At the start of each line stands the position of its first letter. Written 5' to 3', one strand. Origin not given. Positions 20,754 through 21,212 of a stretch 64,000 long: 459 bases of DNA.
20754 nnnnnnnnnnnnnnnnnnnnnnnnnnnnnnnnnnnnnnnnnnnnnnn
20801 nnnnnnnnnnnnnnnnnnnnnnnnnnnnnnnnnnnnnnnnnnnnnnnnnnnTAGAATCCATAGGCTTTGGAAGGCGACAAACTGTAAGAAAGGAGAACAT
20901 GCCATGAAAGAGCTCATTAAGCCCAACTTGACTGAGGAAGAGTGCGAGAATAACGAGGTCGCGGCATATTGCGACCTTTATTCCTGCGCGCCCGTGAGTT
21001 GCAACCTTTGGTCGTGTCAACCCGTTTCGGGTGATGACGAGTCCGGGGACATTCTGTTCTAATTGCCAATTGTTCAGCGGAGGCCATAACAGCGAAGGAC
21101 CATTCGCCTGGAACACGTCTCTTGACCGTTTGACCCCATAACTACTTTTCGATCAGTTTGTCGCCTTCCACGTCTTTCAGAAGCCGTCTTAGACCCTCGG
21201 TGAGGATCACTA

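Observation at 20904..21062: Precursor peptide with four perfectly periodic C-X3-S pentads and an acidic, hydrophobic-ended tail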

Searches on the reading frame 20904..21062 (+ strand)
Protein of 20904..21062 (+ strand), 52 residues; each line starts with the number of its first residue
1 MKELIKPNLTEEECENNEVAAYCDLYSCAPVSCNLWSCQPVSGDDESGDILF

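Call 4: search_protein_families(library=pfam, proteins=[window:20904-21062:+], max_evalue=0.01)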
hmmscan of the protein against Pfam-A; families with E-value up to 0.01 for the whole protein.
window:20904-21062:+ (52 aa): 0 families

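Call 5: search_protein_families(library=ncbifam, proteins=[window:20904-21062:+], max_evalue=0.01)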
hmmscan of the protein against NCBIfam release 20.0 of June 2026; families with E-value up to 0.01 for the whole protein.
window:20904-21062:+ (52 aa): 1 family
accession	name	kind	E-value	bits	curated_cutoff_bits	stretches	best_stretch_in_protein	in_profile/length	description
NF052472.1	FlmA_fam_RIPP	equivalog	1.5e-06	28.3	30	1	2-52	2-46/46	FlmA family RiPP peptide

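Call 17: list_cluster_members(proteins=[window:20904-21062:+, window:21249-22730:+, window:18860-20854:+, window:22745-24640:+])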
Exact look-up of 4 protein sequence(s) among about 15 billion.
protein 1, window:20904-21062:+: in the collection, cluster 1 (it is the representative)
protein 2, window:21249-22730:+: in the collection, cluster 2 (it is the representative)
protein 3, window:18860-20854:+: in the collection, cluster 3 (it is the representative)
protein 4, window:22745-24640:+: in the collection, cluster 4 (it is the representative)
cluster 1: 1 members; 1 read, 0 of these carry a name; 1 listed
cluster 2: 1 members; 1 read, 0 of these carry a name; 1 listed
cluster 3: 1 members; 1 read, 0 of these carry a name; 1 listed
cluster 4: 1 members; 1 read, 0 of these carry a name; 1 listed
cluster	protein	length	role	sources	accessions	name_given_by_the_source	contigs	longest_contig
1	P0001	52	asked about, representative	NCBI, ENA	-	-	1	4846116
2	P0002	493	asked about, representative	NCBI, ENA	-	-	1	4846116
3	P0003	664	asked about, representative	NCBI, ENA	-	-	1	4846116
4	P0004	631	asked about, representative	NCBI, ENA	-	-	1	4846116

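Call 18: find_homologous_proteins(query=window:20904-21059:+, max_evalue=10)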
Query window:20904-21059:+ (52 aa): 3 proteins with E <= 10 among 3 candidates.
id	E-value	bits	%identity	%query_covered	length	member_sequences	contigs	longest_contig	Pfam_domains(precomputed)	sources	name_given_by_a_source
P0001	5.5e-29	115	100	100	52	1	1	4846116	-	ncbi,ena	-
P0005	1.3e-21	92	77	100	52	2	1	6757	-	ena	-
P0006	3.1e-17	79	72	100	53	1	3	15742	-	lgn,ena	-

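Call 23: find_related_loci(query=A1, collection=genome_contigs, flank=6000)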
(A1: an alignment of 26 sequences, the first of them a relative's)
Query A1 (493 aa) in genome_contigs; peptide patterns used: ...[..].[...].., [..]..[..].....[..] (x = any residue, [..] = any of these).
600 stretches matched a pattern (row limit reached: there are more); 573 encode a relative of the query (tblastn E <= 1e-3); the best 80 are kept; 80 distinct loci.
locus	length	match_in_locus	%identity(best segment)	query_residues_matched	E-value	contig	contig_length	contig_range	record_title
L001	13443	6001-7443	46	1-481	2e-141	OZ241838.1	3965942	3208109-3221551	MAG: bacterium isolate 834f4656-8c40-439b-be50-31c876aeaf38 genome assembly, chromosome: 1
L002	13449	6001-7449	37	1-487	3e-98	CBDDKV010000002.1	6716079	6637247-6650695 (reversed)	MAG: Bacteroidales bacterium isolate 9480fe01-225e-458e-b31c-9252802a2ee0 genome assembly, contig: contig_2, whole genom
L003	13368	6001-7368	35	2-466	2e-79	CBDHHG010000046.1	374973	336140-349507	MAG: Saprospiraceae bacterium isolate 0686931a-47d0-4a04-b860-bc07bf0ef539 genome assembly, contig: contig_46, whole gen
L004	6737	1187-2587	31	2-476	2e-76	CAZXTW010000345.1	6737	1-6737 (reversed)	MAG TPA_asm: uncultured Roseivirgaceae bacterium isolate SRP135972_co2_271 genome assembly, contig: NODE_17309_length_67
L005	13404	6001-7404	33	2-475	7e-76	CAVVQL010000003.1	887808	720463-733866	MAG: uncultured Cytophagales bacterium isolate MFD02581.bin.2.107 genome assembly, contig: contig_14385, whole genome sh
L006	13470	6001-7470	45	2-493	4e-146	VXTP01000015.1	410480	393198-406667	MAG: Gemmatimonadetes bacterium isolate SB0665_bin_8 NODE_7_length_410480_cov_14.819112, whole genome shotgun sequence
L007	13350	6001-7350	31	3-465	2e-74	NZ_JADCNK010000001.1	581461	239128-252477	Pedobacter sp. MR2016-19 Contig_01, whole genome shotgun sequence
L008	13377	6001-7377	32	1-465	2e-71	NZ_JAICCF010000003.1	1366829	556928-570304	Chitinophaga rhizophila strain B61 NODE_3_length_1366829_cov_28.952850, whole genome shotgun sequence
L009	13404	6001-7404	30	2-477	1e-68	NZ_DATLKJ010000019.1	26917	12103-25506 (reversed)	MAG: Chitinophaga sp. isolate SMAG_U13719 k141_48659, whole genome shotgun sequence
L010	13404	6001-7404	28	2-477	5e-66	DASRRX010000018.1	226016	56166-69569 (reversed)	MAG TPA_asm: Puia sp. isolate SMAG_U5183 k141_1745473, whole genome shotgun sequence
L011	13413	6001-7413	29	1-482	9e-62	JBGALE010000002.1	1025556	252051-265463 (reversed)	MAG: Chitinophagaceae bacterium isolate MAG_AAO_H125.01 AAOH125-1_opera_contig_10, whole genome shotgun sequence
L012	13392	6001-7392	27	1-475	4e-58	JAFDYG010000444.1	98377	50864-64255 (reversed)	MAG: Bacteroidetes bacterium isolate SZAS-47 LIN-689__444__length-98377, whole genome shotgun sequence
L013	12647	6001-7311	30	2-462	1e-53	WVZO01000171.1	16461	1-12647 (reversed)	MAG: Candidatus Aminicenantes bacterium isolate CS4-C025 C_merged_R1_(paired)_contig_98485, whole genome shotgun sequenc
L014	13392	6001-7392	31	3-472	1e-71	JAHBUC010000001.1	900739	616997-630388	MAG: Cyclobacteriaceae bacterium isolate ACE_BAC25 BAC25_1, whole genome shotgun sequence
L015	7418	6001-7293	29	5-464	9e-51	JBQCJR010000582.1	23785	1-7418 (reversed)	MAG: Kofleriaceae bacterium isolate bin995 k127_620738, whole genome shotgun sequence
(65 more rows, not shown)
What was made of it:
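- Closest known: flm and ohk clusters of Flagellimonas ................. and Ohtaekwangia koreensis. Different: Different phylum: the closest named relative is a Gemmatimonadetes MAG (call 23).
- Tried and rejected: It was repeated with an alignment (call 23), which worked.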

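Call 38: find_related_loci(query=A2, collection=metagenome_contigs, flank=3000)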
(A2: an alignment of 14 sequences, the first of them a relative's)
Query A2 (493 aa) in metagenome_contigs; peptide patterns used: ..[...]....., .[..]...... (x = any residue, [..] = any of these).
600 stretches matched a pattern (row limit reached: there are more); 580 encode a relative of the query (tblastn E <= 1e-3); the best 80 are kept; 80 distinct loci.
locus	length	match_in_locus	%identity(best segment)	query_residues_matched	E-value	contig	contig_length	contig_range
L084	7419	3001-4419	29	2-487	2e-65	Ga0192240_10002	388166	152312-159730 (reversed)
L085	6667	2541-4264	30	1-462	5e-48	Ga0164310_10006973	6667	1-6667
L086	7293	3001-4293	30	1-462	1e-47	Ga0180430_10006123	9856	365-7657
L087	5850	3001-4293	30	1-462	9e-48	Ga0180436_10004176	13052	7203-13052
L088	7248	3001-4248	31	1-463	2e-47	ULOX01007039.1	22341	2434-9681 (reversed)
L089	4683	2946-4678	27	1-461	1e-47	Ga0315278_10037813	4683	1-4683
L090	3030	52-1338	28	2-461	2e-47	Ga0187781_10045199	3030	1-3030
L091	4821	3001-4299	28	1-461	4e-47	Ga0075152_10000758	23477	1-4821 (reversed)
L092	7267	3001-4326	29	3-465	4e-46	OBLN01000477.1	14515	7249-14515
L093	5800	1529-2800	28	2-462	2e-45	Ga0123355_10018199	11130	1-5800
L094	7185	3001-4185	29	1-444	2e-44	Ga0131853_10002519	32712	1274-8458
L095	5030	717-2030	29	3-464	6e-44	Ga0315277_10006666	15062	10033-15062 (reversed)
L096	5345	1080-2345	29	2-469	1e-43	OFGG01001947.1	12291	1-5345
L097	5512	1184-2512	27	3-471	3e-43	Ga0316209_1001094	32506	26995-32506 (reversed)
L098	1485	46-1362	29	1-466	1e-44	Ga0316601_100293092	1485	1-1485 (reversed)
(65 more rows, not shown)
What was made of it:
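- Tried and rejected: Metagenome scan with alignment A2 (call 38): the patterns were too generic.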

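Call 47: find_encoding_contigs(protein=P0005, flank=8000, max_places=1)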
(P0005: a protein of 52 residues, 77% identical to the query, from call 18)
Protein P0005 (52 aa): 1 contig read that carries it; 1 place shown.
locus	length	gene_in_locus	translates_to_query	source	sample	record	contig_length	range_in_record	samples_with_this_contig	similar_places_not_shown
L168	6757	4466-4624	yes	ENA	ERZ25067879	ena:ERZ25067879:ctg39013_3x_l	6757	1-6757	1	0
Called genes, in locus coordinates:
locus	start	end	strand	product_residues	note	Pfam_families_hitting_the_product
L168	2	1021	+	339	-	?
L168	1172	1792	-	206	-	PF01103:Omp85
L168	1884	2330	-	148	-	-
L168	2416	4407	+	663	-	PF17816:PDZ_4 (faint), PF03572:Peptidase_S41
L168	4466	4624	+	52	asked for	-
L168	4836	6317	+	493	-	PF04055:Radical_SAM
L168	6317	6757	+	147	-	?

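Call 48: find_encoding_contigs(protein=P0006, flank=8000, max_places=2)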
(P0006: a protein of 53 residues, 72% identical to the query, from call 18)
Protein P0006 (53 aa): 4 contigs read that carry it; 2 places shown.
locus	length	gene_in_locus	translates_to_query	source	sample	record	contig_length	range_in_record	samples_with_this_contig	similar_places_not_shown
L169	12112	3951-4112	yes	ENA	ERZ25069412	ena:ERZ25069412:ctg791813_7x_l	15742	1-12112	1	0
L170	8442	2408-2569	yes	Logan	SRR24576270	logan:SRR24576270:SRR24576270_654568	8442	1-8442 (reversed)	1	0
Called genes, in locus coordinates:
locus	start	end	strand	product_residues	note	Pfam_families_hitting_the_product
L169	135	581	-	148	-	PF01103:Omp85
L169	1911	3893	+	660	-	PF03572:Peptidase_S41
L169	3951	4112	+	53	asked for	-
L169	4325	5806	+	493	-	PF04055:Radical_SAM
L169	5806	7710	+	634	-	PF00082:Peptidase_S8, PF07755:DUF1611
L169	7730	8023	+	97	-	-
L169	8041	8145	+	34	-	-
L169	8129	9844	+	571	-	PF00664:ABC_membrane, PF00005:ABC_tran, PF02463:SMC_N (faint)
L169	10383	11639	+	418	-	PF13439:Glyco_transf_4, PF00534:Glycos_transf_1, PF13692:Glyco_trans_1_4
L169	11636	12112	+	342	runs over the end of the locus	-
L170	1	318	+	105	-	?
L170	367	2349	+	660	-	PF03572:Peptidase_S41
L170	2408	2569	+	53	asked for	-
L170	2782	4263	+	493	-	PF04055:Radical_SAM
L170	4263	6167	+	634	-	PF00082:Peptidase_S8, PF07755:DUF1611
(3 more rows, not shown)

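Call 58: predict_structure(alignment_id=A1)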
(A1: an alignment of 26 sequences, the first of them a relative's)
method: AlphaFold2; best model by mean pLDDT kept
length: 493 residues; sequences in the alignment: 26
mean_pLDDT: 90.4   pTM: 0.87
mean pLDDT of the five models: 90.4, 89.4, 89.2, 88.3, 87.6
residues with pLDDT >= 90: 331; 70-90: 152; 50-70: 5; < 50: 5
segments of 3 or more residues with pLDDT < 50: 489-493
pLDDT, mean of each block of 10 residues (from residue 1): 96 97 94 96 94 92 95 95 88 87 94 80 88 98 93 95 93 98 97 96 96 97 92 82 84 95 95 92 97 96 85 74 91 94 97 92 84 91 91 86 91 84 84 90 80 92 95 89 66 26
secondary structure, 60 per line:
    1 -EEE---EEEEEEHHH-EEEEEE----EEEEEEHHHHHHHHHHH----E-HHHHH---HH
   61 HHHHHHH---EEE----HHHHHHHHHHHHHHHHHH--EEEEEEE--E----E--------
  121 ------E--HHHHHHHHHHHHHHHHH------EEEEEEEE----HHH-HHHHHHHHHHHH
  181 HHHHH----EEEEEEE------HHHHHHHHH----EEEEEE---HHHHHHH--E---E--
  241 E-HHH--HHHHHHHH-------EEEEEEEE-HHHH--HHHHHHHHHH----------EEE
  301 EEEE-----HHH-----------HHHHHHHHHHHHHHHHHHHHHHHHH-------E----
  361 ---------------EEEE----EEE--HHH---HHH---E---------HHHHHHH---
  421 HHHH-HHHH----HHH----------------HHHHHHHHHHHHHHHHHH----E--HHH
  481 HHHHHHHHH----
elements in order: E2-4 E8-13 E18-23 E28-33 H34-44 H51-55 H59-67 E71-73 H78-95 E98-104 H130-146 E153-160 H169-185 E190-196 H203-211 E216-221 H225-231 H248-255 E263-270 H272-275 H278-287 E298-304 H324-348 E376-379 E384-386 H411-417 H421-424 H426-429 H453-470 H478-489

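Call 62: fold_search(model_id=the predicted structure, library=pdb)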
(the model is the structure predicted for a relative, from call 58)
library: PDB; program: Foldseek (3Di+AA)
matches with E <= 10: 1799; with E <= 0.001: 104
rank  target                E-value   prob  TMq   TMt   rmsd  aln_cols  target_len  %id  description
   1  5why_A                3.7e-15  1.00  0.55  0.64   9.4       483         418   16  Structural Insights into Thioether Bond Formation in the Biosynthesis of Sactipeptides (released 2017-07-26)
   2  5wgg_A                9.8e-15  1.00  0.56  0.62   9.3       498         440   17  Structural Insights into Thioether Bond Formation in the Biosynthesis of Sactipeptides (released 2017-07-26)
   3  5why_B                1.8e-14  1.00  0.57  0.66   8.1       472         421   16  Structural Insights into Thioether Bond Formation in the Biosynthesis of Sactipeptides (released 2017-07-26)
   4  8vpo                  4.1e-14  1.00  0.53  0.57   7.7       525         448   16  X-Ray Crystal Structure of TigE from Paramaledivibacter caminithermalis (released 2024-02-07)
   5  4k36_A                1.3e-13  1.00  0.51  0.64   8.1       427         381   18  His6 tagged anSMEcpe with bound AdoMet (released 2013-05-08)
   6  4k39_A                1.6e-13  1.00  0.49  0.64   6.1       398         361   18  Native anSMEcpe with bound AdoMet and Cp18Cys peptide (released 2013-05-08)
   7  5v1q_B                1.7e-13  1.00  0.46  0.51  14.4       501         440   14  Crystal structure of Streptococcus suis SuiB (released 2017-08-30)
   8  4k38_A                2.1e-13  1.00  0.51  0.65   5.6       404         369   19  Native anSMEcpe with bound AdoMet and Kp18Cys peptide (released 2013-05-08)
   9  5v1t_A                2.8e-13  1.00  0.47  0.51  14.3       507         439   14  Crystal structure of Streptococcus suis SuiB bound to precursor peptide SuiA (released 2017-08-30)
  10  4k39_B                4.7e-13  1.00  0.49  0.64   6.1       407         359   18  Native anSMEcpe with bound AdoMet and Cp18Cys peptide (released 2013-05-08)
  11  4k37_A                5.0e-13  1.00  0.51  0.66   7.3       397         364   19  Native anSMEcpe with bound AdoMet (released 2013-05-08)
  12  4k36_B                6.6e-13  1.00  0.46  0.60   6.4       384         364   19  His6 tagged anSMEcpe with bound AdoMet (released 2013-05-08)
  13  4k37_B                6.6e-13  1.00  0.49  0.62   6.2       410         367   18  Native anSMEcpe with bound AdoMet (released 2013-05-08)
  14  5v1s_B                7.0e-13  1.00  0.43  0.49  14.9       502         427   14  Crystal structure of Streptococcus suis SuiB bound to S-adenosylmethionine (released 2017-08-30)
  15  5v1q_A                7.4e-13  1.00  0.45  0.51  14.8       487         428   15  Crystal structure of Streptococcus suis SuiB (released 2017-08-30)
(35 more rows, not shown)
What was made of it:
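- On rSAM/SPASM RiPP maturases: The Foldseek top hits are CteB, TigE, anSME and SuiB at E 1e-15 to 1e-13, with the alignment spanning about 480 columns (calls 58, 62).
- Closest known: SCIFF peptides / CteB. Same: CteB is the best structural match for the enzyme (call 62).
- The best PDB fold match is the thioether-forming CteB (5WHY/5WGG, E about 1e-15) (calls 58, 62).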

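Call 74: search_protein_representatives(alignment_id=A4)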
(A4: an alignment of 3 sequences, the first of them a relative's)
Query: 3 sequences, 52 profile positions. Proteins with E-value up to 0.001 (for the whole library): 12; up to 1e-10: 4; up to 1e-30: 1. The best 12 are listed.
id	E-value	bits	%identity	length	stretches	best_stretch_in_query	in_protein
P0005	2.8e-34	132.9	-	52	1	1-52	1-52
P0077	2.3e-14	69.2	-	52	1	1-52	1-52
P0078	4.1e-12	61.9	-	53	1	1-52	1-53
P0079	9.9e-12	60.7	-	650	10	20-30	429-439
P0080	4.0e-09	52.4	-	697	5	19-49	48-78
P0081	2.0e-07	46.9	-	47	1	1-52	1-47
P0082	2.3e-07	46.7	-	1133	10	8-32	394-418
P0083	3.6e-07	46.1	-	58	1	1-52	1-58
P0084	6.7e-07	45.2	-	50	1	1-52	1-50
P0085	4.1e-06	42.7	-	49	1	1-52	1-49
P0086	5.6e-06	42.3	-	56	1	1-52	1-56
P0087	4.6e-04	36.2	-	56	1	1-52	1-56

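Call 76: predict_structure(alignment_id=A5)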
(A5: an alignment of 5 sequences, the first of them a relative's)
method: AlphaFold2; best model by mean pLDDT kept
length: 664 residues; sequences in the alignment: 5
mean_pLDDT: 34.7   pTM: 0.28
mean pLDDT of the five models: 34.7, 33.5, 32.6, 31.2, 29.7
residues with pLDDT >= 90: 0; 70-90: 1; 50-70: 72; < 50: 591
segments of 3 or more residues with pLDDT < 50: 1-126, 130-132, 141-159, 161-170, 172-294, 299-466, 481-488, 510-520, 526-556, 566-652
pLDDT, mean of each block of 10 residues (from residue 1): 29 27 23 21 23 25 23 28 36 34 35 33 48 52 38 39 46 45 39 28 22 30 42 39 33 28 24 31 43 46 42 30 34 26 24 22 25 26 24 32 31 24 25 25 19 22 45 64 47 60 60 43 47 30 23 44 51 45 45 30 40 32 28 24 30 51 53
secondary structure, 60 per line:
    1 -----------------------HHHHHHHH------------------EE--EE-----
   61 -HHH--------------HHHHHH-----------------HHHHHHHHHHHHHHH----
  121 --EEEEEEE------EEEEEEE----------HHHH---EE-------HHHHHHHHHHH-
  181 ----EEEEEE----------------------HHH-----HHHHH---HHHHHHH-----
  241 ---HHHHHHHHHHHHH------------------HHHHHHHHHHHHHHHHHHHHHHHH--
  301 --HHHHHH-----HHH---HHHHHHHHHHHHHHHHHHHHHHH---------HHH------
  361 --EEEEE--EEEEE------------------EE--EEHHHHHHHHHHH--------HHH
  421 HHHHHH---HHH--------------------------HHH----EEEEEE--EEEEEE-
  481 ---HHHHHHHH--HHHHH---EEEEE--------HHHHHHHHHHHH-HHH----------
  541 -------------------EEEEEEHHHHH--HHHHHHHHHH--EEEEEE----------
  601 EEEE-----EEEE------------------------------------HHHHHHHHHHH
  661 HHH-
elements in order (helices of 4 or more, strands of 3 or more residues): H24-31 H79-84 H102-116 E123-129 E136-142 H153-156 H169-179 E185-190 H221-225 H229-235 H244-256 H275-298 H303-308 H320-342 E363-367 E370-374 H399-409 H418-426 E466-471 E474-479 H484-491 H494-498 E502-506 H515-526 E560-565 H566-570 H573-582 E585-590 E601-604 E610-613 H650-663
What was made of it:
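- The S41 structure prediction failed (pLDDT 35, call 76), so a PDZ-type C-terminus-binding domain is not shown.
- Tried and rejected: AF2 model of the S41 peptidase from a 5-sequence alignment (call 76): pLDDT 34.7, unusable.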

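Call 81: search_protein_families(library=ncbifam, proteins=[P0001, P0005, P0006, P0078, P0083, P0086, P0087, P0081], max_evalue=5)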
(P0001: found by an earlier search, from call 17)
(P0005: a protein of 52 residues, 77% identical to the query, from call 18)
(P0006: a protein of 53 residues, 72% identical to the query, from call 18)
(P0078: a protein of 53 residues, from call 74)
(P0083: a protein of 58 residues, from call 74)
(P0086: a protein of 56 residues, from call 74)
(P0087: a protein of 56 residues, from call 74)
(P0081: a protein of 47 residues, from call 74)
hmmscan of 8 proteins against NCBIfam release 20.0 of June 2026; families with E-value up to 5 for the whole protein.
P0001 (52 aa): 1 family
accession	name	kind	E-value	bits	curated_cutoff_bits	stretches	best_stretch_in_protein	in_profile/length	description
NF052472.1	FlmA_fam_RIPP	equivalog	1.5e-06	28.3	30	1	2-52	2-46/46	FlmA family RiPP peptide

P0005 (52 aa): 1 family
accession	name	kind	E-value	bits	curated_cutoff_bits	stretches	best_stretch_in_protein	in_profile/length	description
NF052472.1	FlmA_fam_RIPP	equivalog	0.00086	19.4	30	1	2-52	2-46/46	FlmA family RiPP peptide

P0006 (53 aa): 1 family
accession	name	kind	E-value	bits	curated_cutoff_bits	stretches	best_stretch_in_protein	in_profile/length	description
NF052472.1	FlmA_fam_RIPP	equivalog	0.02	15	30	1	2-34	2-32/46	FlmA family RiPP peptide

P0078 (53 aa): 1 family
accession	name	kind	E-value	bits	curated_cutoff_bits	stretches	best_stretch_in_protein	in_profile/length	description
NF052472.1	FlmA_fam_RIPP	equivalog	0.039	14.1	30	1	2-26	2-24/46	FlmA family RiPP peptide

P0083 (58 aa): 0 families

P0086 (56 aa): 1 family
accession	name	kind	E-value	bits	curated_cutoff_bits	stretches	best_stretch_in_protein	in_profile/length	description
TIGR02269.1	TIGR02269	equivalog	0.077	12.5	85.75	1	10-46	23-59/209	SitA6 family polymorphic toxin lipoprotein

P0087 (56 aa): 2 families
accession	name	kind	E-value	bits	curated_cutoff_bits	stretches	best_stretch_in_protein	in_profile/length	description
NF052472.1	FlmA_fam_RIPP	equivalog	0.047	13.8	30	1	31-56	21-46/46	FlmA family RiPP peptide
TIGR02753.1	sodN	equivalog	0.071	13.3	90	1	10-34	9-33/145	superoxide dismutase, Ni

P0081 (47 aa): 1 family
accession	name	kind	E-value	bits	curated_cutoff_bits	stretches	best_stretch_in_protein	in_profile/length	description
NF052472.1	FlmA_fam_RIPP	equivalog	1.9e-07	31.1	30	1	2-47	2-46/46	FlmA family RiPP peptide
